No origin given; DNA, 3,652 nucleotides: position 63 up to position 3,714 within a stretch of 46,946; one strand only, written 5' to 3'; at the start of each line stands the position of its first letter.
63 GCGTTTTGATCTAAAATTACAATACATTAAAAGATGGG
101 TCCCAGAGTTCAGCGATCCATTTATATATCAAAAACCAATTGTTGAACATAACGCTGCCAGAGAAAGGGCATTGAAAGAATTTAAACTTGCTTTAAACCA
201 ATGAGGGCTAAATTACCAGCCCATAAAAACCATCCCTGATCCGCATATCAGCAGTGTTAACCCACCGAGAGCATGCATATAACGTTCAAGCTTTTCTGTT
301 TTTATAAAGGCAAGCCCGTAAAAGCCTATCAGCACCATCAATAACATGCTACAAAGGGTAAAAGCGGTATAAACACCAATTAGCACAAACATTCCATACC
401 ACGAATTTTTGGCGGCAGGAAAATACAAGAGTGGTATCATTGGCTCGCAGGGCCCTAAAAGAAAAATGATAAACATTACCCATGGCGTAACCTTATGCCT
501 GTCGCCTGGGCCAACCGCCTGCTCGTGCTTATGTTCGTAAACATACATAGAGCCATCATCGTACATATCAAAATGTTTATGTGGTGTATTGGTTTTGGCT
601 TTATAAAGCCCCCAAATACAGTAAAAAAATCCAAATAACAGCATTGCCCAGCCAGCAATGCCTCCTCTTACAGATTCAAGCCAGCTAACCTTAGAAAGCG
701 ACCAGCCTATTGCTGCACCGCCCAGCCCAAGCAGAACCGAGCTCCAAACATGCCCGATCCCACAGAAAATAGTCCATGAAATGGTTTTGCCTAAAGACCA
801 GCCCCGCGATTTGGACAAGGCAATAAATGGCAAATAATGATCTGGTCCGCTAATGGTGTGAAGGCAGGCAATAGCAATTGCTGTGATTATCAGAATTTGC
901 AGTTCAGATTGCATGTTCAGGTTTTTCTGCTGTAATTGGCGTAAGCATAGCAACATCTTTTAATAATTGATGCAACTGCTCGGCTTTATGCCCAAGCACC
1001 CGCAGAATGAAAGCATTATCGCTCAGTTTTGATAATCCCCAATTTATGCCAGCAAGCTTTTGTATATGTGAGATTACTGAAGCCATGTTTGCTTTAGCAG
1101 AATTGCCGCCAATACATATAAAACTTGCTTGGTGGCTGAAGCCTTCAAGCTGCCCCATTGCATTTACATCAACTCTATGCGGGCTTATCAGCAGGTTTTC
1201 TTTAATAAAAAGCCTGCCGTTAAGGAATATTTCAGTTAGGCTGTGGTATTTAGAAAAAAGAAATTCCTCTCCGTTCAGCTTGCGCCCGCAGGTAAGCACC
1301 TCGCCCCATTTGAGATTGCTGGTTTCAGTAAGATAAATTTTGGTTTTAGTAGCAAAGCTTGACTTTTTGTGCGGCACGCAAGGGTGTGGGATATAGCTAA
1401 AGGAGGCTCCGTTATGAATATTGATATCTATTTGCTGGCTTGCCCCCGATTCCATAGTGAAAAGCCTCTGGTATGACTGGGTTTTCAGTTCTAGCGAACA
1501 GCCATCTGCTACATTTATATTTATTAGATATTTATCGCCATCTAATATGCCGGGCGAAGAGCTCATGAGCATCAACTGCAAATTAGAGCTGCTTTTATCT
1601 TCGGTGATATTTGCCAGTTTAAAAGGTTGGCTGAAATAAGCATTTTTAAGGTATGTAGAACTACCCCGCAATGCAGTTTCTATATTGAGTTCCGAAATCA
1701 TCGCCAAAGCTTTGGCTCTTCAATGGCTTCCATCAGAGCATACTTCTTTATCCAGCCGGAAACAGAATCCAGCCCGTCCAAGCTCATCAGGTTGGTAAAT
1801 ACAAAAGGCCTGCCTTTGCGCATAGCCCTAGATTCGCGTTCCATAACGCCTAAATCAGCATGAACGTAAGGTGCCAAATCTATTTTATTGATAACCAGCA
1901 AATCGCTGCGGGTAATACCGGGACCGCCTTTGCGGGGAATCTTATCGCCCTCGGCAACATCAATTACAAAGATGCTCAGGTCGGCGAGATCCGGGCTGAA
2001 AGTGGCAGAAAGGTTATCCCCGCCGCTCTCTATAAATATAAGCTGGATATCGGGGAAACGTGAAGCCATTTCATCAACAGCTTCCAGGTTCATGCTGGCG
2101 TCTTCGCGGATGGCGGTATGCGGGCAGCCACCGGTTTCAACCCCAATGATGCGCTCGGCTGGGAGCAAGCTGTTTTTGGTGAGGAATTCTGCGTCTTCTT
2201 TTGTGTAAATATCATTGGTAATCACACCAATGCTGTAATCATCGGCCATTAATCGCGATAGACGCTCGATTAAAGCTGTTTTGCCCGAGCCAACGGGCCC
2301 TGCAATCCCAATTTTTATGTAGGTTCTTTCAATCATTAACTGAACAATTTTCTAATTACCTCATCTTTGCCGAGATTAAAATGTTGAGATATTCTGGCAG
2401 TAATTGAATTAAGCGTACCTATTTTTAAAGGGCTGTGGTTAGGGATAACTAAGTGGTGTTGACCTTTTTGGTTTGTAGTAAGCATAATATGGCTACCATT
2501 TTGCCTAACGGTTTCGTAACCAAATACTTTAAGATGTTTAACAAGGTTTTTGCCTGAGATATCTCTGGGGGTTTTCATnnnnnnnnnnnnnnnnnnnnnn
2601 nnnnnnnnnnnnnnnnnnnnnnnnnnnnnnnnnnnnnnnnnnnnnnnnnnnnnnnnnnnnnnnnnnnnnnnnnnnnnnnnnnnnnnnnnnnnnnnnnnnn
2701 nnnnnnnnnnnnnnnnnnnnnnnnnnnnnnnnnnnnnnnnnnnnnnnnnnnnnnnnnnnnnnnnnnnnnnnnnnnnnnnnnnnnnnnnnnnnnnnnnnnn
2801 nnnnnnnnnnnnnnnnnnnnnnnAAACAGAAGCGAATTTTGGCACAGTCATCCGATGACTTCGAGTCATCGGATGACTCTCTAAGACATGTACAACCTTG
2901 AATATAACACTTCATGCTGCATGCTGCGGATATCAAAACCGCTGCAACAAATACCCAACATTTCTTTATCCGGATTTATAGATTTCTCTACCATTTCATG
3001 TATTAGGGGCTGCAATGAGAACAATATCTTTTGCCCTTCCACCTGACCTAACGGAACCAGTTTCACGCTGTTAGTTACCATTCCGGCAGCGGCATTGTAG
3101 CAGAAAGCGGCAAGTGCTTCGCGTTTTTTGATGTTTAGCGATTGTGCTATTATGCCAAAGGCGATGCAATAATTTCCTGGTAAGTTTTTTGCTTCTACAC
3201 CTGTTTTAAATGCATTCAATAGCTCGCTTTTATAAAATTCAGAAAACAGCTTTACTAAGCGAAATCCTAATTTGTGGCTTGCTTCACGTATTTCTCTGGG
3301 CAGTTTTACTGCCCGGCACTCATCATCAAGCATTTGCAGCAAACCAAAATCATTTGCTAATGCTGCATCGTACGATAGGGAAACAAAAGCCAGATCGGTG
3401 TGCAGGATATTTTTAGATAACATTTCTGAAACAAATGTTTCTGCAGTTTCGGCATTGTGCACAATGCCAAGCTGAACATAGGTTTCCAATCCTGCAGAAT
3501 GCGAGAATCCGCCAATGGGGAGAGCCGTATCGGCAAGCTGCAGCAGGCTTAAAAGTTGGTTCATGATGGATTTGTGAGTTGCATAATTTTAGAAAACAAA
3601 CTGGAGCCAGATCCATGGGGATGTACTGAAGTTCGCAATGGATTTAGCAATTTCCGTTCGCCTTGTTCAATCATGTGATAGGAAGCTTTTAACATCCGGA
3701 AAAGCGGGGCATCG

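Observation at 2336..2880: HicB/HicA toxin-antitoxin pair inserted in the urease accessory operon and translationally coupled to ureG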

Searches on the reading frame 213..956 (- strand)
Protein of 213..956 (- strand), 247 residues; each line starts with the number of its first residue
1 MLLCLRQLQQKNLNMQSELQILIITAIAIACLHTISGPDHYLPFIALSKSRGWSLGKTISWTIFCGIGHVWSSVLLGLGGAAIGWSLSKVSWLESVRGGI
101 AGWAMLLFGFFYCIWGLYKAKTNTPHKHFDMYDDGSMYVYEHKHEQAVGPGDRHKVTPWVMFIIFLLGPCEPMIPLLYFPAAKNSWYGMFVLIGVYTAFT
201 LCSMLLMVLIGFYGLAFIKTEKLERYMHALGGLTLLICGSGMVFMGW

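Call 3: search_protein_families(library=pfam, proteins=[window:213-956:-], max_evalue=1)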
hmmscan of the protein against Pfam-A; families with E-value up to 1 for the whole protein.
window:213-956:- (247 aa): 2 families
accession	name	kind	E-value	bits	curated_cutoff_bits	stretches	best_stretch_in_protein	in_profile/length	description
PF24205.1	Antiholin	-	0.066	13.5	27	1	110-147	11-48/96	T4-like virus antiholin family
PF01169.24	GDT1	-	0.07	13.9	27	1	181-239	24-75/75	Divalent cation/proton antiporter GDT1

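Call 4: search_protein_families(library=ncbifam, proteins=[window:213-956:-], max_evalue=1)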
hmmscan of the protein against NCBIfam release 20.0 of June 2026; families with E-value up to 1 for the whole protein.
window:213-956:- (247 aa): 2 families
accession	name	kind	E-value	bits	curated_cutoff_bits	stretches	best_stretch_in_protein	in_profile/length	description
NF040495.1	tranport_ArsG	equivalog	0.16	11.4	200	1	35-114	143-222/225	aromatic aminobenezylarsenical efflux permease ArsG family transporter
NF005808.0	PRK07668.1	subfamily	0.95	8.9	232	1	184-247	139-199/254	hypothetical protein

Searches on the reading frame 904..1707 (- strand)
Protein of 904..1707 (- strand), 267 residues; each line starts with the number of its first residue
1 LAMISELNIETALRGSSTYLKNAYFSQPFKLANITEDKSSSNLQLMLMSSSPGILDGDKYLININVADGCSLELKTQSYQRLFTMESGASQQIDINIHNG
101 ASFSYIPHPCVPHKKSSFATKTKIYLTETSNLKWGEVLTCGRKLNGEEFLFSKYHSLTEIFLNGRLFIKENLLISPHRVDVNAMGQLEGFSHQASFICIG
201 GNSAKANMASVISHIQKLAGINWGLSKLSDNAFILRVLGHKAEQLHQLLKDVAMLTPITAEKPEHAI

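Call 3: search_protein_families(library=pfam, proteins=[window:904-1707:-], max_evalue=1)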
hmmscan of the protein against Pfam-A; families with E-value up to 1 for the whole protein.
window:904-1707:- (267 aa): 1 family
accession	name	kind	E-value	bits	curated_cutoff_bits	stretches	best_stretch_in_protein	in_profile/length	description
PF01774.22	UreD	-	1.7e-43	149.5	27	1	46-244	1-201/201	UreD urease accessory protein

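Call 4: search_protein_families(library=ncbifam, proteins=[window:904-1707:-], max_evalue=1)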
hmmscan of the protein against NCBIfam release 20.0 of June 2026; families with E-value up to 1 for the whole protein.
window:904-1707:- (267 aa): 0 families

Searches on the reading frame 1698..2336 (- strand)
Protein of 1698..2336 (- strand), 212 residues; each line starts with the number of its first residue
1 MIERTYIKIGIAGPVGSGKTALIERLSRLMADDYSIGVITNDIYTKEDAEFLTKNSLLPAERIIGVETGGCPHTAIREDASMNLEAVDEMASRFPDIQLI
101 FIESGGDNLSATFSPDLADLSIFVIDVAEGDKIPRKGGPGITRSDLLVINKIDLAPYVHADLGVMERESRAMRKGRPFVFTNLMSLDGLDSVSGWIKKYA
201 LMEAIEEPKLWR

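Call 3: search_protein_families(library=pfam, proteins=[window:1698-2336:-], max_evalue=1)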
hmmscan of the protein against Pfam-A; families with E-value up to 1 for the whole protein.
window:1698-2336:- (212 aa): 17 families
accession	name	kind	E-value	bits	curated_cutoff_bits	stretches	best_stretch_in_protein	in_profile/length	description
PF02492.25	cobW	-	1.5e-40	139.2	20.7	1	9-179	3-179/180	CobW/HypB/UreG, nucleotide-binding domain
PF13238.12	AAA_18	-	0.00078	20.3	29.4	1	9-52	1-40/128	AAA domain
PF00009.33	GTP_EFTU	-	0.0021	18.1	26.5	1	6-37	3-34/188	Elongation factor Tu GTP binding domain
PF03308.22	MeaB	-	0.009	15.5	23.1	0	8-39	35-67/273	Methylmalonyl Co-A mutase-associated GTPase MeaB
PF03205.20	MobB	-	0.01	16.2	26.6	1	9-41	2-35/133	Molybdopterin guanine dinucleotide synthesis protein B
PF03266.21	NTPase_1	-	0.018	15.3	23.9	1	8-44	1-39/168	NTPase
PF07728.20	AAA_5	-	0.041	14.3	22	1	12-41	5-35/139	AAA domain (dynein-related subfamily)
PF07693.20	KAP_NTPase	-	0.042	13.5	20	1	6-46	20-48/293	KAP family P-loop domain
PF05729.18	NACHT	-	0.1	12.9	26.7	1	11-34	5-28/167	NACHT domain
PF08298.17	AAA_PrkA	-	0.14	11.6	25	1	11-39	90-117/358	PrkA AAA domain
PF03029.23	ATP_bind_1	-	0.15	12.3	27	1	11-35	1-26/240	Conserved hypothetical ATP binding protein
PF13191.12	AAA_16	-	0.16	12.9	32.6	1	11-37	29-52/167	AAA ATPase domain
PF00005.33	ABC_tran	-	0.17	13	25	1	9-45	14-51/137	ABC transporter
PF20720.3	nSTAND3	-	0.17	12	27.2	1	11-43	22-54/155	Novel STAND NTPase 3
PF00448.28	SRP54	-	0.2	11.7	22.7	1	11-53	6-49/196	SRP54-type protein, GTPase domain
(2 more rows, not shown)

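Call 4: search_protein_families(library=ncbifam, proteins=[window:1698-2336:-], max_evalue=1)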
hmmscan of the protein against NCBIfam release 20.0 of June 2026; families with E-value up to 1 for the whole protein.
window:1698-2336:- (212 aa): 21 families
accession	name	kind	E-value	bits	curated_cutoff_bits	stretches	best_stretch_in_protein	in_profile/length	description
TIGR00101.1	ureG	equivalog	2.1e-110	367.2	204.2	1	6-203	1-198/199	urease accessory protein UreG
TIGR00073.1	hypB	equivalog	3.8e-22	78.8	121.2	1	9-199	33-213/217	hydrogenase nickel incorporation protein HypB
NF007775.0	PRK10463.1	equivalog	1.9e-12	47.1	385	1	13-196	111-284/290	hydrogenase nickel incorporation protein HypB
TIGR00231.1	small_GTP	domain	1.4e-05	25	42.5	1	6-43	3-41/164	GTP-binding protein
NF004018.0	PRK05480.1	equivalog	4.8e-05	22.9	180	1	6-51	6-50/210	uridine kinase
TIGR00235.1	udk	equivalog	0.0001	22.1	220.3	1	5-49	5-48/207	uridine kinase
NF010248.0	PRK13695.1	equivalog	0.00026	20.8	156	1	6-45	3-44/180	NTPase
NF005655.0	PRK07429.1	subfamily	0.00091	18.5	236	1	6-49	8-50/326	phosphoribulokinase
NF010170.0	PRK13651.1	equivalog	0.01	14.8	432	1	9-48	36-76/308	cobalt transporter ATP-binding subunit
TIGR00176.1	mobB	equivalog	0.018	15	76.2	1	9-40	2-34/155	molybdopterin-guanine dinucleotide biosynthesis protein B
NF006746.0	PRK09270.1-5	subfamily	0.018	14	250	1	9-56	24-71/210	nucleoside/nucleotide kinase family protein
NF041053.1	CobW_rel_Se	equivalog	0.025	14.2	180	1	9-57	4-54/195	CobW-related selenoprotein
NF011059.0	PRK14490.1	equivalog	0.034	13.3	354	1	9-38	14-43/374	bifunctional molybdenum cofactor guanylyltransferase MobA/molybdopterin-guanine dinucleotide biosynthesis adaptor protein MobB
TIGR00152.1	TIGR00152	equivalog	0.056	13.3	65.55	1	9-48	2-37/188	dephospho-CoA kinase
TIGR00750.1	lao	equivalog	0.064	12.4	240.75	0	8-40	36-69/300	methylmalonyl Co-A mutase-associated GTPase MeaB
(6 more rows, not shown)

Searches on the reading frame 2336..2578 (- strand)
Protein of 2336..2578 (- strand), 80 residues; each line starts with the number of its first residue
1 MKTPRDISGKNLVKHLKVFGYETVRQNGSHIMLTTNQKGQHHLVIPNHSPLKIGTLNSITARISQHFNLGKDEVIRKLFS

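Call 3: search_protein_families(library=pfam, proteins=[window:2336-2578:-], max_evalue=1)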
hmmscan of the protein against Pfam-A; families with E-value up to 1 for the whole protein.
window:2336-2578:- (80 aa): 1 family
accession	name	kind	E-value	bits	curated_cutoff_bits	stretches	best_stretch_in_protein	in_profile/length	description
PF07927.17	HicA_toxin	-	3.2e-12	46.8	27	1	9-59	1-52/58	HicA toxin of bacterial toxin-antitoxin,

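Call 4: search_protein_families(library=ncbifam, proteins=[window:2336-2578:-], max_evalue=1)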
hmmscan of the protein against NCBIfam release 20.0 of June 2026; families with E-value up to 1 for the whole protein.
window:2336-2578:- (80 aa): 0 families

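Call 9: find_encoding_contigs(protein=window:2339-2578:-, flank=10000, max_places=10)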
Protein window:2339-2578:- (80 aa): 2 contigs read that carry it; 1 place shown.
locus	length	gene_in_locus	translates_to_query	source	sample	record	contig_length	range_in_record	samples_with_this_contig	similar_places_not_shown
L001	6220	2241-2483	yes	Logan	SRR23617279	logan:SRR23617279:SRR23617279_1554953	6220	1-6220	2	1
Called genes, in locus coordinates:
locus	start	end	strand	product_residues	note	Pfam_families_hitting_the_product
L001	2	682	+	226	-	?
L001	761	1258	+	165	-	PF02814:UreE_N, PF05194:UreE_C (weak)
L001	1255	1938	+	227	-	PF01730:UreF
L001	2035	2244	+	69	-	-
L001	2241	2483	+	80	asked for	PF07927:HicA_toxin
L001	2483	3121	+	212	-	PF02492:cobW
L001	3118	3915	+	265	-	PF01774:UreD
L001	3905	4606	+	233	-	-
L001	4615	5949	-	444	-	PF00875:DNA_photolyase, PF03441:FAD_binding_7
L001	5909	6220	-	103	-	?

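Call 24: search_solved_structures(query=window:2339-2578:-, max_evalue=1, show_alignments=2)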
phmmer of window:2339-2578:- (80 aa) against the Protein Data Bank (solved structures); distinct sequences matched with E-value up to 1: 0.

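Call 41: search_solved_structures(query=A3, max_evalue=1, show_alignments=3)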
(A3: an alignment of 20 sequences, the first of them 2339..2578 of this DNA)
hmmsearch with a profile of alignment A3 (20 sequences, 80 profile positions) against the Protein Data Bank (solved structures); distinct sequences matched with E-value up to 1: 3.
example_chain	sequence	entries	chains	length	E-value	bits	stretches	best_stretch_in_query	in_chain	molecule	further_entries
5yrz_B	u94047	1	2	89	0.04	17.1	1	6-45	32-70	HicA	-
9svk_A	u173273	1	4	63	0.13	15.4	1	9-64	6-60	Toxin-antitoxin system, toxin component, HicA family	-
9evs_L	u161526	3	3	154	0.47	13.7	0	44-54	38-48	uS13m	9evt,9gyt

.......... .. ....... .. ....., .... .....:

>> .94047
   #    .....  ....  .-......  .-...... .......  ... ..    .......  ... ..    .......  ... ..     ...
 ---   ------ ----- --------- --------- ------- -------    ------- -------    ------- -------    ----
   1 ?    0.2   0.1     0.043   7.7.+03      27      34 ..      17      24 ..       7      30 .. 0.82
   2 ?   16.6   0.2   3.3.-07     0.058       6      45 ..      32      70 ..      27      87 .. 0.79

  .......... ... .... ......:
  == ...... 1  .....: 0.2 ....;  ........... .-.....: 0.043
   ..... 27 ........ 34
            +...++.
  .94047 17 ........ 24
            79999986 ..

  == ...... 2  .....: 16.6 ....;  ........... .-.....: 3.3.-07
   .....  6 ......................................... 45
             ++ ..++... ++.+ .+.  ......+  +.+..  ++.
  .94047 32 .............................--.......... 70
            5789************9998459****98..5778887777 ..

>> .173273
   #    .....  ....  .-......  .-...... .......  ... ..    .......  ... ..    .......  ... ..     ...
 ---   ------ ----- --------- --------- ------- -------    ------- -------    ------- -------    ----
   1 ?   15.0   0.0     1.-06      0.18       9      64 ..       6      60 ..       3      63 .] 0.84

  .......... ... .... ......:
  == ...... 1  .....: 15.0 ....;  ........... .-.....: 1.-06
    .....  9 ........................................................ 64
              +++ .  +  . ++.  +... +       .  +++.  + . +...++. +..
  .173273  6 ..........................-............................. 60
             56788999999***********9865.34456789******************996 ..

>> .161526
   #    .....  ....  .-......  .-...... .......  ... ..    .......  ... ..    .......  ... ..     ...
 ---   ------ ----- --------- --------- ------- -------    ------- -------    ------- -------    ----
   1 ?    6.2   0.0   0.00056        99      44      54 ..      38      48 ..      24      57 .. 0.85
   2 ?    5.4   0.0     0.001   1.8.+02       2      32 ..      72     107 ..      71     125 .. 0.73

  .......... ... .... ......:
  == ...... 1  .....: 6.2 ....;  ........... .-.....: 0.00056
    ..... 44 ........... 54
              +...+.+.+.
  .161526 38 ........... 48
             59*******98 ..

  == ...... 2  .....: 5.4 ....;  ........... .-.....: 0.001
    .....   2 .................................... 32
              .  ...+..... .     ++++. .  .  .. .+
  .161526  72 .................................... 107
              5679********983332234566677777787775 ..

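Call 42: search_protein_families(library=padloc, proteins=[window:2339-2578:-], max_evalue=1)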
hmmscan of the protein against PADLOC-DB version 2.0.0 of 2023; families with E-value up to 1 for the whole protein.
window:2339-2578:- (80 aa): 0 families

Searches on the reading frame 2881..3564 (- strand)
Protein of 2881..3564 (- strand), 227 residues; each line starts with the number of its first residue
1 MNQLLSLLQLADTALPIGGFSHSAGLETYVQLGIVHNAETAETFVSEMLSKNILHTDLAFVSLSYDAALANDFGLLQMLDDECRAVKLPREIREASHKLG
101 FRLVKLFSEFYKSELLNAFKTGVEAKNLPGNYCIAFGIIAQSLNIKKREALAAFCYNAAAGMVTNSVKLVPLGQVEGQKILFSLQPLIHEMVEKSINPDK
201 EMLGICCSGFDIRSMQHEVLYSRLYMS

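Call 3: search_protein_families(library=pfam, proteins=[window:2881-3564:-], max_evalue=1)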
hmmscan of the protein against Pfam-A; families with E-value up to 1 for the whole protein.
window:2881-3564:- (227 aa): 2 families
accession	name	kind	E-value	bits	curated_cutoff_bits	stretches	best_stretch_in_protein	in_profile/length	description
PF01730.21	UreF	-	1.5e-43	149.1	23.3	1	35-185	1-151/151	UreF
PF22937.1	PDXDC1-like_cen2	-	0.1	13.1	29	0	116-146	59-86/104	PDXDC1-like second central domain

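Call 4: search_protein_families(library=ncbifam, proteins=[window:2881-3564:-], max_evalue=1)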
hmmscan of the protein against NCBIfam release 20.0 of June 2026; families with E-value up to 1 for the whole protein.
window:2881-3564:- (227 aa): 0 families

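Call 11: find_related_loci(query=window:2884-3564:-, collection=genome_contigs, flank=6000)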
Query window:2884-3564:- (227 aa) in genome_contigs; peptide patterns used: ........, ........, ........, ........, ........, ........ (x = any residue, [..] = any of these).
115 stretches matched a pattern; 23 encode a relative of the query (tblastn E <= 1e-3); 23 distinct loci.
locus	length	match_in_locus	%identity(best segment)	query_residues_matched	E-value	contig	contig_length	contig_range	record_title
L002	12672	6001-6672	63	4-227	2e-94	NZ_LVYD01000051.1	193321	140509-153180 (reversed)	Niastella vici strain DJ57 contig23, whole genome shotgun sequence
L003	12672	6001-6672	62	4-227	2e-94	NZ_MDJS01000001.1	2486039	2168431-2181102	Mucilaginibacter sp. PPCGB 2223 NODE_1_length_2486039_cov_141.127_ID_564, whole genome shotgun sequence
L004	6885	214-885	64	4-227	2e-93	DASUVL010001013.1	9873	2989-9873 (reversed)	MAG TPA_asm: Niastella sp. isolate SMAG_U1814 k141_173563, whole genome shotgun sequence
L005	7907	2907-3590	61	1-227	1e-92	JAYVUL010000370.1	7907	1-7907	MAG: Chitinophagaceae bacterium isolate GL74_UP_metabinner_8 GL74_UP_metabinner_8_369, whole genome shotgun sequence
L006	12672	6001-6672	64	4-227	1e-92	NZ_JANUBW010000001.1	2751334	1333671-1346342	Niastella sp. OAS944 Ga0395978_01, whole genome shotgun sequence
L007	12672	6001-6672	62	4-227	1e-92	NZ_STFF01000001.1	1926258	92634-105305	Niastella caeni strain HX-16-21 Scaffold1, whole genome shotgun sequence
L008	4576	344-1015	61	4-227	2e-92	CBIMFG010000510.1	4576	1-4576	MAG TPA_asm: uncultured Niastella sp. isolate SRR16817041_binner13_Refined_41 genome assembly, contig: ERZ27393765.9330,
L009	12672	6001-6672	63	4-227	1e-91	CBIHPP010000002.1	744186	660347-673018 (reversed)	MAG TPA_asm: uncultured Niastella sp. isolate SRR18156212_binner123_Refined_3 genome assembly, contig: ERZ27336872.6, wh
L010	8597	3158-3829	61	4-227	4e-91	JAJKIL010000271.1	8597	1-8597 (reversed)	MAG: Niastella sp. isolate b58_HoplandSoilSeptJan k101_4467625, whole genome shotgun sequence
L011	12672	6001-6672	59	4-227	2e-90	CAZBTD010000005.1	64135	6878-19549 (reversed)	MAG TPA_asm: uncultured Ferruginibacter sp. isolate SRP189682_co1_471 genome assembly, contig: NODE_421_length_64135_cov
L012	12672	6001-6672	61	4-227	2e-90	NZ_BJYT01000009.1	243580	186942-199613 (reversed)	Segetibacter aerophilus strain NBRC 106135 sequence09, whole genome shotgun sequence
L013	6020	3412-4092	56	1-227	2e-86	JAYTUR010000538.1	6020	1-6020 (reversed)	MAG: Saprospiraceae bacterium isolate GFS_5603 GFS_5603_537, whole genome shotgun sequence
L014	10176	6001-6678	57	2-227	2e-85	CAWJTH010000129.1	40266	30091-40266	MAG: uncultured Chitinophagaceae bacterium isolate MFD09671.bin.3.142 genome assembly, contig: contig_79993, whole genom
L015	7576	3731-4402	57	4-227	3e-85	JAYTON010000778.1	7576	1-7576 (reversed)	MAG: Saprospiraceae bacterium isolate GFS_4118 GFS_4118_777, whole genome shotgun sequence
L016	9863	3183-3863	55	1-227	4e-85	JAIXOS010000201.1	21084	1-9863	MAG: Chitinophagaceae bacterium isolate C1_MAG_00036 C1_MAG_00036_000000000332, whole genome shotgun sequence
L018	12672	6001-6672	55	4-227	1e-83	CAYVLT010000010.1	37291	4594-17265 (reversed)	MAG TPA_asm: uncultured Ferruginibacter sp. isolate SRP262948_co1_76 genome assembly, contig: NODE_1012_length_37291_cov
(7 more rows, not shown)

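Call 70: search_protein_families(library=pfam, proteins=[L014:7193-7885:+, L014:7882-9789:+, L018:6733-7479:+], max_evalue=0.01)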
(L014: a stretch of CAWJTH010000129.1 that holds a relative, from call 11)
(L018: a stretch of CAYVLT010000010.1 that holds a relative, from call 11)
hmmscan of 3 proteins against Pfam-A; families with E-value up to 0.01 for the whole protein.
L014:7193-7885:+ (230 aa): 1 family
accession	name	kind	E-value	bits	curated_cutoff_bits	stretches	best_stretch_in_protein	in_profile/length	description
PF00929.31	RNase_T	-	6.7e-10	40.2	24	1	7-181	2-164/164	Exonuclease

L014:7882-9789:+ (635 aa): 4 families
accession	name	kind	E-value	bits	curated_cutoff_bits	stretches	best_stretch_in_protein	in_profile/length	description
PF03445.19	DUF294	-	2.2e-45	154.4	21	1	310-447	2-136/138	Putative nucleotidyltransferase DUF294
PF10335.14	DUF294_C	-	5.5e-36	124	22.5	1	487-629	2-144/145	Putative nucleotidyltransferase substrate binding domain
PF00571.33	CBS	-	1.7e-15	57.5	24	2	233-282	3-53/57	CBS domain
PF00027.35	cNMP_binding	-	8.3e-09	35.7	27.5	1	33-121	3-89/89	Cyclic nucleotide-binding domain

L018:6733-7479:+ (248 aa): 10 families
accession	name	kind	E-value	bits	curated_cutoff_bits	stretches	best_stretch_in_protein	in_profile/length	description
PF13428.12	TPR_14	-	3.4e-07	30.7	23.5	0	90-112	4-26/44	Tetratricopeptide repeat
PF14559.12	TPR_19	-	7e-07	29.9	25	0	189-218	24-53/68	Tetratricopeptide repeat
PF13176.12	TPR_7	-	2.1e-06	27.8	27.9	1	92-115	4-29/36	Tetratricopeptide repeat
PF10602.15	RPN7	-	6.6e-05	23.1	29.6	1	74-191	23-147/174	26S proteasome subunit RPN7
PF01535.26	PPR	-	0.00037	21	25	0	201-217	11-27/31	PPR repeat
PF07719.23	TPR_2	-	0.0013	19.1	27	0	191-217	2-28/34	Tetratricopeptide repeat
PF14561.12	TPR_20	-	0.0016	19.1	25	0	184-220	16-52/90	Tetratricopeptide repeat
PF13432.12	TPR_16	-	0.0017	19.2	32.7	0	92-136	2-45/65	Tetratricopeptide repeat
PF12895.13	ANAPC3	-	0.0035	18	27.2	0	144-215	11-81/82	Anaphase-promoting complex, cyclosome, subunit 3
PF13396.11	PLDc_N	-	0.0037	17.6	23.3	0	14-48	1-39/42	Phospholipase_D-nuclease N-terminal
